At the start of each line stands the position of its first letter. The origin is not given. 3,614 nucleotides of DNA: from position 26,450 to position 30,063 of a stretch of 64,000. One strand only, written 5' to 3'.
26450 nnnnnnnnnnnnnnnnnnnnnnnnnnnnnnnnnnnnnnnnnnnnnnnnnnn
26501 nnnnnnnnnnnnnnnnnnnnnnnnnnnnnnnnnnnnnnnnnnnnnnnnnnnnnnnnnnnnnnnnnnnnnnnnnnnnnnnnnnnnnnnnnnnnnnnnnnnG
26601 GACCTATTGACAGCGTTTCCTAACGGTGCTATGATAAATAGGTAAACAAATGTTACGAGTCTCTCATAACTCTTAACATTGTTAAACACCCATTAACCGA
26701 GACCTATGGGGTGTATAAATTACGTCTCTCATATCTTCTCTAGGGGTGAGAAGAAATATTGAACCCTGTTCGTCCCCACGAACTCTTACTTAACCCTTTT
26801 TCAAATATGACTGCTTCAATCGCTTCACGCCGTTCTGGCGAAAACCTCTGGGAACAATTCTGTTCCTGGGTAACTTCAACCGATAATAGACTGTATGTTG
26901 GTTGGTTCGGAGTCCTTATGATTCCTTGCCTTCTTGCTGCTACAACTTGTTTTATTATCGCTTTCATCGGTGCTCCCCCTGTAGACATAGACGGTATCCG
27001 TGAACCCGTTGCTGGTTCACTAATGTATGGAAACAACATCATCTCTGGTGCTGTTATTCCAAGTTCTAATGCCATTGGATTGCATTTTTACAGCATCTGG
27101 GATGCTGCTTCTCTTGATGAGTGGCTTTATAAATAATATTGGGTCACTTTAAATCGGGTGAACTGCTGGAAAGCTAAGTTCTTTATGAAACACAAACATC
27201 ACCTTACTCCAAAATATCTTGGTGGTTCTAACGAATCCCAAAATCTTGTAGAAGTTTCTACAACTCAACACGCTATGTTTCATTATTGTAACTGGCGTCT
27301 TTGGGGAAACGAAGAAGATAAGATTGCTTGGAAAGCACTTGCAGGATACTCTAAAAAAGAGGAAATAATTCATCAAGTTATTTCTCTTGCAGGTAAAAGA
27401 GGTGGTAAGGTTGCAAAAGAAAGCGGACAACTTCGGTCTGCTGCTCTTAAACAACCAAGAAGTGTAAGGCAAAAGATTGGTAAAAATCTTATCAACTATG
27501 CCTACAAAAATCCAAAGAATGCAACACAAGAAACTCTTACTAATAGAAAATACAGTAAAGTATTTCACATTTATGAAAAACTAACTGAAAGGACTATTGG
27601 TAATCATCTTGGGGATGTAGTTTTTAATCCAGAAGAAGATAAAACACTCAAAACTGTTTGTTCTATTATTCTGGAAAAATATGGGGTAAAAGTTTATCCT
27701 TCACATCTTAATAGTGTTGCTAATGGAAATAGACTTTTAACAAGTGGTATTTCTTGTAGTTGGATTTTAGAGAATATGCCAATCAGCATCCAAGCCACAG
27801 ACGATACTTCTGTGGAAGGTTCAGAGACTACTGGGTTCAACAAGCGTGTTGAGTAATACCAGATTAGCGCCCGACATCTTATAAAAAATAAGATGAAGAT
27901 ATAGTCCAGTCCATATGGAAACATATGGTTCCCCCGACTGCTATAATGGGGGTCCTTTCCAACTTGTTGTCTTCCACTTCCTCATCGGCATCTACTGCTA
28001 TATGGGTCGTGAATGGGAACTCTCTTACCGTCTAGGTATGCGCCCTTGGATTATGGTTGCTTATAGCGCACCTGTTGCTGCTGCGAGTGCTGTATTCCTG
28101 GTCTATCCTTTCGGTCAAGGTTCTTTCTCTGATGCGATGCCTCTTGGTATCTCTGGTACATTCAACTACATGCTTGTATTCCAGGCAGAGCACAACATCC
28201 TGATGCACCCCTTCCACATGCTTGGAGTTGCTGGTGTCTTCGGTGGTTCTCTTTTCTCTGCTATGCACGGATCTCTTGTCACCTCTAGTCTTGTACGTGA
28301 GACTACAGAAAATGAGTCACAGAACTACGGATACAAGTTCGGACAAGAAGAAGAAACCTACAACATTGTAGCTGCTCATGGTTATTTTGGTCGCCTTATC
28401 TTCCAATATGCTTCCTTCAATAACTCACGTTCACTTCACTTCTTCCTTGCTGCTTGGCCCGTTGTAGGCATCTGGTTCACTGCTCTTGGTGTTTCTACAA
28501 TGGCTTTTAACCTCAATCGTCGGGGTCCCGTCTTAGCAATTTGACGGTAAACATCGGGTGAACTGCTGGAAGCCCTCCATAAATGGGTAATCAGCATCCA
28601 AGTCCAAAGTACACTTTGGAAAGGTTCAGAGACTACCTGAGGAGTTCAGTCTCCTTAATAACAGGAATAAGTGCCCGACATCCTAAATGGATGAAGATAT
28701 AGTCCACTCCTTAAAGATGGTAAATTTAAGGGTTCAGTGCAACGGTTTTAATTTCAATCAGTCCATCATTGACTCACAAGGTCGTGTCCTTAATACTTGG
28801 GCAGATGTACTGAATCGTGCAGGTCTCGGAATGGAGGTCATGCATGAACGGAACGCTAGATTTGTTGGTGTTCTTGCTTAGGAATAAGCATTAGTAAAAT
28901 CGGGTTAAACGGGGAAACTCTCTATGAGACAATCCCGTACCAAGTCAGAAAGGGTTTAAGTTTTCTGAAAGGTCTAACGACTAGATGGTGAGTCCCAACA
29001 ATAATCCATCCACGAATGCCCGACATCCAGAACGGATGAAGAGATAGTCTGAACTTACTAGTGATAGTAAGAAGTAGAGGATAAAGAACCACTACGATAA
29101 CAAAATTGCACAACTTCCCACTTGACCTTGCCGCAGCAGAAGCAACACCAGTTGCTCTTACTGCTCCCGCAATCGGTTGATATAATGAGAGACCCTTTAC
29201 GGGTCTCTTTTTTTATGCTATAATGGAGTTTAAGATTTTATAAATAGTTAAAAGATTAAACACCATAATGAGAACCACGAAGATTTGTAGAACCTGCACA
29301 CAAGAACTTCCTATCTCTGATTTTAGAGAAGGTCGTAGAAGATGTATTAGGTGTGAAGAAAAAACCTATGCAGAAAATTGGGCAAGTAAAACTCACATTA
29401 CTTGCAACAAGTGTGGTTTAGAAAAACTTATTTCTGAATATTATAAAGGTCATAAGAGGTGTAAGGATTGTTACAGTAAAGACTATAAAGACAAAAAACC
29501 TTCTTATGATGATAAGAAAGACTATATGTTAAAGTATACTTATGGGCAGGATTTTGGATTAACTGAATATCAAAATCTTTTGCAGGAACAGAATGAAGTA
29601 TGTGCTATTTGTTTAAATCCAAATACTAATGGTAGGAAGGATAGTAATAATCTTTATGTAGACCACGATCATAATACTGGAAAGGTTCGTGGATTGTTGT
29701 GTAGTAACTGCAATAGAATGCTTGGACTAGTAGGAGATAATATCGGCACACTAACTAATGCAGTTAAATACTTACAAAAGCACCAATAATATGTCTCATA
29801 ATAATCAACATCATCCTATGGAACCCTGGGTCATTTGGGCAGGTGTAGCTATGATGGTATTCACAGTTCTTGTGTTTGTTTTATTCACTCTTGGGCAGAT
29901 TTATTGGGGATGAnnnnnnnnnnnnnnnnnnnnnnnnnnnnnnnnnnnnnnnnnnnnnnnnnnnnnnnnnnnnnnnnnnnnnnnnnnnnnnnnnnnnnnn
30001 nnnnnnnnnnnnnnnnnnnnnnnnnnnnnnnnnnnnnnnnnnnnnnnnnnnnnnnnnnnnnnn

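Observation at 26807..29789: psbA split by three group I introns, with both an intron-encoded HNH and an adjacent F-CphI-like endonuclease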

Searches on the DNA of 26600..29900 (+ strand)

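Call 5: search_dna_similar(query=window:26600-29900:+, collection=phages, mode=near, max_rows=30)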
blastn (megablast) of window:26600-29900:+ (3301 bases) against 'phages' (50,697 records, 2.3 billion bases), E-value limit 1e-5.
Records with a match: 344; places in all: 344; records where one place covers at least 80% of the query: 0.
Best place of each record, by identity: >=99% 12; 80-90% 280; 60-80% 52.
By first word of the organism name: Synechococcus 288; Cyanophage 39; Pseudomonas 12; Prochlorococcus 4; Marine 1.
By host as written in the record: - 144; Synechococcus 75; Synechococcus sp. 24; Synechococcus sp. WH7803 20; Synechococcus sp. WH 7803 13; Synechococcus sp. MW02 10; Synechococcus sp. WH8102 8; Parasynechococcus marenigrum WH 8102 7; and 19 more.
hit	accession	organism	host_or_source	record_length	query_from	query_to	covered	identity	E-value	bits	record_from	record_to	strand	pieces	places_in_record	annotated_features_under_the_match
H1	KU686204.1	Synechococcus phage S-CAM9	Synechococcus sp.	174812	96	1914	30%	81.0%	3e-163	789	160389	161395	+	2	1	photosystem II protein D1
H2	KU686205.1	Synechococcus phage S-CAM9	Synechococcus sp.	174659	96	1914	30%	81.0%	3e-163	789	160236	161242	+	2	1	photosystem II protein D1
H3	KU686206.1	Synechococcus phage S-CAM9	Synechococcus sp.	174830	96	1914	30%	81.0%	3e-163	789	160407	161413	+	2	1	photosystem II protein D1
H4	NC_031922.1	Synechococcus phage S-CAM9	Synechococcus sp.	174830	96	1914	30%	81.0%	3e-163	789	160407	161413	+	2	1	photosystem II D1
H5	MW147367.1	Synechococcus phage S-H9-2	Synechococcus sp. WH 8102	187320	240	1917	26%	85.0%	3e-163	880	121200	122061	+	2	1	photosystem II protein D1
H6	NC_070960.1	Synechococcus phage S-H9-2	Synechococcus sp. WH 8102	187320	240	1917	26%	85.0%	3e-163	880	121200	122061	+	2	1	photosystem II protein D1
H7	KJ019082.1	Synechococcus phage ACG-2014i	-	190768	246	1917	26%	83.6%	2e-169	809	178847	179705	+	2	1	photosystem II D1 protein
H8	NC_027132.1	Synechococcus phage ACG-2014i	-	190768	246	1917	26%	83.6%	2e-169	809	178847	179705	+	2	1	photosystem II D1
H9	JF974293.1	Synechococcus phage KBS-M-1A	Synechococcus sp. WH7803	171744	249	1921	26%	82.3%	2e-150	746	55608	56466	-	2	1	photosystem II D1 protein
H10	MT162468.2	Synechococcus phage S-H25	Synechococcus sp. WH 8102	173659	250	1917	26%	82.5%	6e-160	753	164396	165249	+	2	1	photosystem II protein D1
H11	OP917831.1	Synechococcus phage S-M1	Synechococcus sp. WH 7803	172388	250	1917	26%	82.3%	6e-160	742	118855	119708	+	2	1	photosystem II q(b) protein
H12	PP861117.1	Synechococcus phage QB2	Synechococcus sp. MW02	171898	250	1917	26%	82.3%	6e-160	742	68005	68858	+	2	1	photosystem II protein D1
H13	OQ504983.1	Synechococcus phage S-8S55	Parasynechococcus marenigrum WH 8102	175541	250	1914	26%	82.6%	1e-151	748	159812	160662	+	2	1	photosystem II protein D1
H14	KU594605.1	Cyanophage S-RIM50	Synechococcus sp.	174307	249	1917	25%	83.7%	6e-150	782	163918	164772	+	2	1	photosystem II protein D1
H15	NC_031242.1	Cyanophage S-RIM50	Synechococcus sp.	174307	249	1917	25%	83.7%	6e-150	782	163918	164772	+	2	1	photosystem II D1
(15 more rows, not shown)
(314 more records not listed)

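Call 7: search_dna_similar(query=window:27127-27940:+, collection=phages, mode=distant, max_rows=25)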
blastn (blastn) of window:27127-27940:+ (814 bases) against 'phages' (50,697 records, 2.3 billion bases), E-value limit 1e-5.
Records with a match: 8; places in all: 8; records where one place covers at least 80% of the query: 0.
Best place of each record, by identity: 80-90% 8.
By first word of the organism name: Enterocloster 5; Synechococcus 2; Bacillus 1.
By host as written in the record: Enterocloster bolteae DA473 3; Synechococcus sp. KCZYC6 2; Enterocloster bolteae DA457 2; Bacillus pumilus 1.
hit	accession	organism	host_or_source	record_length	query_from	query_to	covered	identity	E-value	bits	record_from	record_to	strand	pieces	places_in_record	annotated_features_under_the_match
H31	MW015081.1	Synechococcus phage S-SRM01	Synechococcus sp. KCZYC6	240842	15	802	24%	80.6%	9e-26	182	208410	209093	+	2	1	photosystem II D1 protein | putative site-specific DNA endonuclease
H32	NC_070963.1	Synechococcus phage S-SRM01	Synechococcus sp. KCZYC6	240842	15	802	24%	80.6%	9e-26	182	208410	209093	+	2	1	photosystem II D1 protein | homing endonuclease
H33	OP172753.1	Enterocloster phage CB457P1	Enterocloster bolteae DA457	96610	748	803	7%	89.3%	4e-11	75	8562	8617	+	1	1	none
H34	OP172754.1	Enterocloster phage CB457P2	Enterocloster bolteae DA457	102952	748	803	7%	85.7%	3e-7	63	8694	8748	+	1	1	none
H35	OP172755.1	Enterocloster phage CB473P1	Enterocloster bolteae DA473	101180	748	803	7%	85.7%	3e-7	63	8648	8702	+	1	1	none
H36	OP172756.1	Enterocloster phage CB473P2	Enterocloster bolteae DA473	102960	748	803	7%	85.7%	3e-7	63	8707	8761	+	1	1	none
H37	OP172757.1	Enterocloster phage CB473P3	Enterocloster bolteae DA473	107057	748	803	7%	85.7%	3e-7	63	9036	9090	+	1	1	none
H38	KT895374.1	Bacillus phage vB_BpuM-BpSp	Bacillus pumilus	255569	748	799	6%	85.5%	3e-7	63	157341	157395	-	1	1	none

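Call 8: search_dna_similar(query=window:28514-28739:+, collection=phages, mode=distant, max_rows=25)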
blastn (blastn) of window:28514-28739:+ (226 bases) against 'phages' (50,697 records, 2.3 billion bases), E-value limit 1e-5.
Records with a match: 10; places in all: 10; records where one place covers at least 80% of the query: 0.
Best place of each record, by identity: 80-90% 2; 60-80% 8.
By first word of the organism name: Synechococcus 6; uncultured 2; Cyanophage 1; Pseudoalteromonas 1.
By host as written in the record: - 4; Synechococcus sp. SynWH7803 2; Synechococcus sp. KCZYC6 2; Synechococcus 1; Pseudoalteromonas sp. BH357 1.
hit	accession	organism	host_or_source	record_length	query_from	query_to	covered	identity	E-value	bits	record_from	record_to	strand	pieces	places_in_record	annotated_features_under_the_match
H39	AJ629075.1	Cyanophage S-RSM88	Synechococcus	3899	40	198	70%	79.2%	1e-29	134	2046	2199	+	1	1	psbA: D1 protein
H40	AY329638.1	Synechococcus phage S-PM2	-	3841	40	198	70%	79.2%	1e-29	134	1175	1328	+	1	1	psbA: PsbA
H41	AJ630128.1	Synechococcus phage S-PM2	Synechococcus sp. SynWH7803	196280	40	198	70%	79.2%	1e-29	134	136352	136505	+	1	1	PsbA: photosystem II D1 protein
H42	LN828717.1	Synechococcus phage S-PM2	-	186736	40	198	70%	79.2%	1e-29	134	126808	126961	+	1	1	PsbA: photosystem II D1 protein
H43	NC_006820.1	Synechococcus phage S-PM2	Synechococcus sp. SynWH7803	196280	40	198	70%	79.2%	1e-29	134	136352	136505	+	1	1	PsbA: photosystem II D1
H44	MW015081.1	Synechococcus phage S-SRM01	Synechococcus sp. KCZYC6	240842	31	193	72%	76.5%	8e-26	122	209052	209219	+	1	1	none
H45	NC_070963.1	Synechococcus phage S-SRM01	Synechococcus sp. KCZYC6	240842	31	193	72%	76.5%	8e-26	122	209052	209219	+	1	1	none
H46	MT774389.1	uncultured phage cr116_1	human feces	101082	40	154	51%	81.5%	1e-22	111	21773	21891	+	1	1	none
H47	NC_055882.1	uncultured phage cr116_1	human feces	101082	40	154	51%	81.5%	1e-22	111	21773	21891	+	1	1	none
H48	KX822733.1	Pseudoalteromonas phage PH357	Pseudoalteromonas sp. BH357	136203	40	154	51%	72.1%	9e-6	56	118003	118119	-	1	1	none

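Call 9: search_dna_similar(query=window:28858-29108:+, collection=phages, mode=distant, max_rows=25)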
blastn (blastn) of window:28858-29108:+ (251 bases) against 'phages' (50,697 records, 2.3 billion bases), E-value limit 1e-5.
Records with a match: 111; places in all: 113; records where one place covers at least 80% of the query: 0.
Best place of each record, by identity: >=99% 12; 80-90% 79; 60-80% 20.
By first word of the organism name: Streptococcus 63; Staphylococcus 25; Pseudomonas 12; Clostridium 6; Bacillus 2; Arcanobacterium 1; bajarodcaudo 1; Clostridioides 1.
By host as written in the record: Streptococcus thermophilus 47; Staphylococcus sp. 13; Streptococcus thermophilus ST47795 6; Pseudomonas aeruginosa 5; Pseudomonas aeruginosa PAO1 5; Clostridium perfringens 4; - 3; Streptococcus thermophilus ST68757 3; and 19 more.
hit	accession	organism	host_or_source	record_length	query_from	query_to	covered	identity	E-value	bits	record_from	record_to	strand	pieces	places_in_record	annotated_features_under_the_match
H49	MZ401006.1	Clostridium phage CPQ4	Clostridium perfringens JCM 1290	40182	112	251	56%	70.2%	6e-9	67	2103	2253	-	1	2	none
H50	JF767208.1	Clostridium phage phiCP13O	Clostridium perfringens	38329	112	249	55%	69.5%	2e-9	69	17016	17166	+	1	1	phage-related minor tail protein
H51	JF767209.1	Clostridium phage phiCP34O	Clostridium perfringens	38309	112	249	55%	69.5%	2e-9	69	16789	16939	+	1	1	phage-related minor tail protein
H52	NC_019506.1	Clostridium phage phiCP13O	Clostridium perfringens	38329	112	249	55%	69.5%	2e-9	69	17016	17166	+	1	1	tail length tape measure protein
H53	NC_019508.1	Clostridium phage phiCP34O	Clostridium perfringens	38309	112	249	55%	69.5%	2e-9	69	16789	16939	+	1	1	tail length tape measure protein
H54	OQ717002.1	Clostridium phage vB_CpeS-17DYC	Clostridium perfringens 012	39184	112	249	55%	69.5%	2e-9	69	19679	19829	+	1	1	tail length tape-measure protein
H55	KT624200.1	Bacillus phage SP-15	Bacillus subtilis W-23-S(r); Bacillus ...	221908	73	198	50%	75.4%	6e-15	86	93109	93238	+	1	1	none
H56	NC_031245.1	Bacillus phage SP-15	Bacillus subtilis W-23-S(r); Bacillus ...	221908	73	198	50%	75.4%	6e-15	86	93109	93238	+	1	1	none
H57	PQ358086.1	Arcanobacterium phage TPWB06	Arcanobacterium sp.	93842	143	249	43%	73.4%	3e-6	57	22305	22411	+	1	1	hypothetical protein | tail length tape measure protein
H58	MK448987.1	Streptococcus phage Javan576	Streptococcus suis LS2Z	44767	177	251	30%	86.7%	1e-16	92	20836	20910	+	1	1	none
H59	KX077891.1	Streptococcus phage phiJH1301-1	Streptococcus suis JH1301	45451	177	251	30%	85.3%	6e-15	87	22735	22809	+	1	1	none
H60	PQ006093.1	bajarodcaudo virus 2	Neotoma bryanti feces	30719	179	251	29%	77.3%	3e-6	57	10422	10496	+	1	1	hypothetical protein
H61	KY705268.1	Streptococcus phage P7571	Streptococcus thermophilus ST68757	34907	178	247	28%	80.0%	2e-8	64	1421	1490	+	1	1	none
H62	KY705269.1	Streptococcus phage P7572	Streptococcus thermophilus ST68757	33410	178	247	28%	80.0%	2e-8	64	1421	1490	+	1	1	none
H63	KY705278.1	Streptococcus phage P7952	Streptococcus thermophilus ST47795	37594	178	247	28%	80.0%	2e-8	64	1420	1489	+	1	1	none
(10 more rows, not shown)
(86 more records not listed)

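Call 11: get_annotated_region(hit=H41, flank=2500)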
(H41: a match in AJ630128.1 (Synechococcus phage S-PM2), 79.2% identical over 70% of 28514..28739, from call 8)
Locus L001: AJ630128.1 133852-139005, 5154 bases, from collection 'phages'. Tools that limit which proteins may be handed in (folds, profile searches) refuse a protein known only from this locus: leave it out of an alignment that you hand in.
description: Bacteriophage S-PM2 complete genome.
organism: Synechococcus phage S-PM2 (NCBI taxid 238854)
taxonomy: Viruses; Duplodnaviria; Heunggongvirae; Uroviricota; Caudoviricetes; Kyanoviridae; Nodensvirus; Nodensvirus spm2
host: Synechococcus sp. SynWH7803; source: sea water; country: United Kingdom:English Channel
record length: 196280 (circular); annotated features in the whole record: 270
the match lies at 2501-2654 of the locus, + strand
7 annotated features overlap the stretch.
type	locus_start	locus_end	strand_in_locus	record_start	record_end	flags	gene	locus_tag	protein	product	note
CDS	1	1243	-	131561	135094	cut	-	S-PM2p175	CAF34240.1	virion structural protein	T4-LIKE GC: 865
CDS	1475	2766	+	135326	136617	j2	PsbA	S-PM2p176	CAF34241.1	photosystem II D1 protein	T4-LIKE GC: 280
misc_RNA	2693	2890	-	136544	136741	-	-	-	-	-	Cyanophage Functional RNA 1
CDS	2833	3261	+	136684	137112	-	F-CphI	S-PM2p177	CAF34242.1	homing endonuclease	T4-LIKE GC: 866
CDS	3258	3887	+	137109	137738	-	-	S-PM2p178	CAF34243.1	Hypothetical-Protein | belonging to T4-LIKE GC: 867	T4-LIKE GC: 867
CDS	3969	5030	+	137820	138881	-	PsbD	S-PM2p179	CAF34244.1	photosystem II D2 protein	T4-LIKE GC: 440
CDS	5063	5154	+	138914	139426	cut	-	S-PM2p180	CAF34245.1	Hypothetical-Protein | belonging to T4-LIKE GC: 684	T4-LIKE GC: 684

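Call 12: get_annotated_region(hit=H31, flank=2500)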
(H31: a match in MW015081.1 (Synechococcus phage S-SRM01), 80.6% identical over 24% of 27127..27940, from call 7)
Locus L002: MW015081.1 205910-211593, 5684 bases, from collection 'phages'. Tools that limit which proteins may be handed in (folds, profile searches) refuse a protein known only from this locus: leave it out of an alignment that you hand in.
description: Synechococcus phage S-SRM01, complete genome.
organism: Synechococcus phage S-SRM01 (NCBI taxid 2781608)
taxonomy: Viruses; Duplodnaviria; Heunggongvirae; Uroviricota; Caudoviricetes; Kyanoviridae; Serangoonvirus; Serangoonvirus essarone
host: Synechococcus sp. KCZYC6; source: Serangoon Reservoir; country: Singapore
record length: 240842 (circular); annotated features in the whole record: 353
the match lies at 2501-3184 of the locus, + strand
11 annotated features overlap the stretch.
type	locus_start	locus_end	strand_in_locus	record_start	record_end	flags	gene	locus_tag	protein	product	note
CDS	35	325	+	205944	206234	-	-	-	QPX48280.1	ferredoxin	-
CDS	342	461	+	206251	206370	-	-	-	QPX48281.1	high light inducible protein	-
CDS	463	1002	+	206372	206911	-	-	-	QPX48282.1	peroxiredoxin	-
CDS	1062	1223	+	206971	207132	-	-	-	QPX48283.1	hypothetical protein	-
CDS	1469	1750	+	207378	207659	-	-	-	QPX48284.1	photosystem II D1 protein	-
CDS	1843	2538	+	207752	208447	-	-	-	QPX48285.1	putative site-specific DNA endonuclease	-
CDS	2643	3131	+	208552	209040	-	-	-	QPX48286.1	photosystem II D1 protein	-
CDS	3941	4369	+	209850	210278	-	-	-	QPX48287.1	homing endonuclease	-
CDS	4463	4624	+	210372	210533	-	-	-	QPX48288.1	hypothetical protein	-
CDS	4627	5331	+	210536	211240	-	-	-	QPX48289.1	UDP-2,3-diacylglucosamine diphosphatase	-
CDS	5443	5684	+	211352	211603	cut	-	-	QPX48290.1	hypothetical protein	-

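Call 14: search_rna_families(sources=[L001, L002], threshold=gathering)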
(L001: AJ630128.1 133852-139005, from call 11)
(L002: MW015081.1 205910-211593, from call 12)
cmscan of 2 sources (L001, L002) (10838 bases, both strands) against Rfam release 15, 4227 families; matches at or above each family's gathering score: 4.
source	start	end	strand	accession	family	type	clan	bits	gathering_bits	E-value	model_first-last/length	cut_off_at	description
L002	3077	3330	+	RF00028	Intron_gpI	Intron;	-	91.9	50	4.9e-23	1-253/253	no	Group I catalytic intron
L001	2467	2669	+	RF00028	Intron_gpI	Intron;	-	87.8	50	7.9e-22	1-253/253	no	Group I catalytic intron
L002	3540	3784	+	RF00028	Intron_gpI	Intron;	-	81.5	50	6.4e-20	1-253/253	no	Group I catalytic intron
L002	1332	1429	+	RF01717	PhotoRC-II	Cis-reg;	-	64.2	39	1.9e-09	1-96/96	no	PhotoRC-II RNA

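Call 41: search_rna_families(source=window, start=27100, end=29150, threshold=gathering, show_alignments=3)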
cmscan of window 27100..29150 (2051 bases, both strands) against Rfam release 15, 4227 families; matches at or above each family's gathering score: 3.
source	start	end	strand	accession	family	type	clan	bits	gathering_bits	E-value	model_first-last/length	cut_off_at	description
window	28504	28731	+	RF00028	Intron_gpI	Intron;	-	80.3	50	2.7e-20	1-253/253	no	Group I catalytic intron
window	28848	29071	+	RF00028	Intron_gpI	Intron;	-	67.2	50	2.3e-16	1-253/253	no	Group I catalytic intron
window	27663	27928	+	RF00028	Intron_gpI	Intron;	-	51.8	50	9.4e-12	1-253/253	no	Group I catalytic intron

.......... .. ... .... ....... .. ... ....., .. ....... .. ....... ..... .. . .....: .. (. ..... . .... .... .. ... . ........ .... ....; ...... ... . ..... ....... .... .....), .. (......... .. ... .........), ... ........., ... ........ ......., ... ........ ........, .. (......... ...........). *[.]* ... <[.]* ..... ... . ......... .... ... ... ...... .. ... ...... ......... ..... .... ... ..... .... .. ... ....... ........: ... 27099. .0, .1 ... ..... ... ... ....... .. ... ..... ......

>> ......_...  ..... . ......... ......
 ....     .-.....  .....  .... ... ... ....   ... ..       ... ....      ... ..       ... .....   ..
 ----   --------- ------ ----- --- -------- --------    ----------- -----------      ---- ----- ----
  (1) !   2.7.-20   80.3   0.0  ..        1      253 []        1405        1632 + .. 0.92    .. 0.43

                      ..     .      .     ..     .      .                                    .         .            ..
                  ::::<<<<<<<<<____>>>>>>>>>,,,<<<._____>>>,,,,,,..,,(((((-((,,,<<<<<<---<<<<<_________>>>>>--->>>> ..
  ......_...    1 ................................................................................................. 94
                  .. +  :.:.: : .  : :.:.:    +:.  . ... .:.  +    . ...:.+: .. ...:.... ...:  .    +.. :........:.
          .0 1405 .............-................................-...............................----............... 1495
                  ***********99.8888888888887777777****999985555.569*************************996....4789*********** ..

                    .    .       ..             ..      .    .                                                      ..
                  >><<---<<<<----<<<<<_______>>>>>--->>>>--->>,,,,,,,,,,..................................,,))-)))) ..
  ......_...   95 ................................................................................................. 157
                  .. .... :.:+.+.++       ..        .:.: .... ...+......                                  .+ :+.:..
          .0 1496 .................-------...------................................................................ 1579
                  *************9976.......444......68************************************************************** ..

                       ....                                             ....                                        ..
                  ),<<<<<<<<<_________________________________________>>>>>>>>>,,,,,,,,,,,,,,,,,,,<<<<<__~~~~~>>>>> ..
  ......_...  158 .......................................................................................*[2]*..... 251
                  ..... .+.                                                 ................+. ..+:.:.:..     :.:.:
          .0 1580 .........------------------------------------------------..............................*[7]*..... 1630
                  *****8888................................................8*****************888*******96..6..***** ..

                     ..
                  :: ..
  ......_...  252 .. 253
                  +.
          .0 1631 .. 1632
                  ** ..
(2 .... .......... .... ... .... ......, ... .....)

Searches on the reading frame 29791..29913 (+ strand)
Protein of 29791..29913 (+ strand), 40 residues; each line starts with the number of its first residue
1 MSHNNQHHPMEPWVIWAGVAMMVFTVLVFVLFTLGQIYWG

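Call 6: search_protein_families(library=pfam, proteins=[window:29791-29913:+], max_evalue=0.1)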
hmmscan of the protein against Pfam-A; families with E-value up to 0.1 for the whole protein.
window:29791-29913:+ (40 aa): 0 families

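Call 42: search_protein_families(library=phrogs, proteins=[window:29791-29913:+], max_evalue=0.01)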
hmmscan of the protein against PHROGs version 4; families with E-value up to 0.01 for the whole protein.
window:29791-29913:+ (40 aa): 1 family
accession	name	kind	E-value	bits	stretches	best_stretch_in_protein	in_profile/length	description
phrog_7358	-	unknown function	9.4e-16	58.5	1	1-40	1-40/40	-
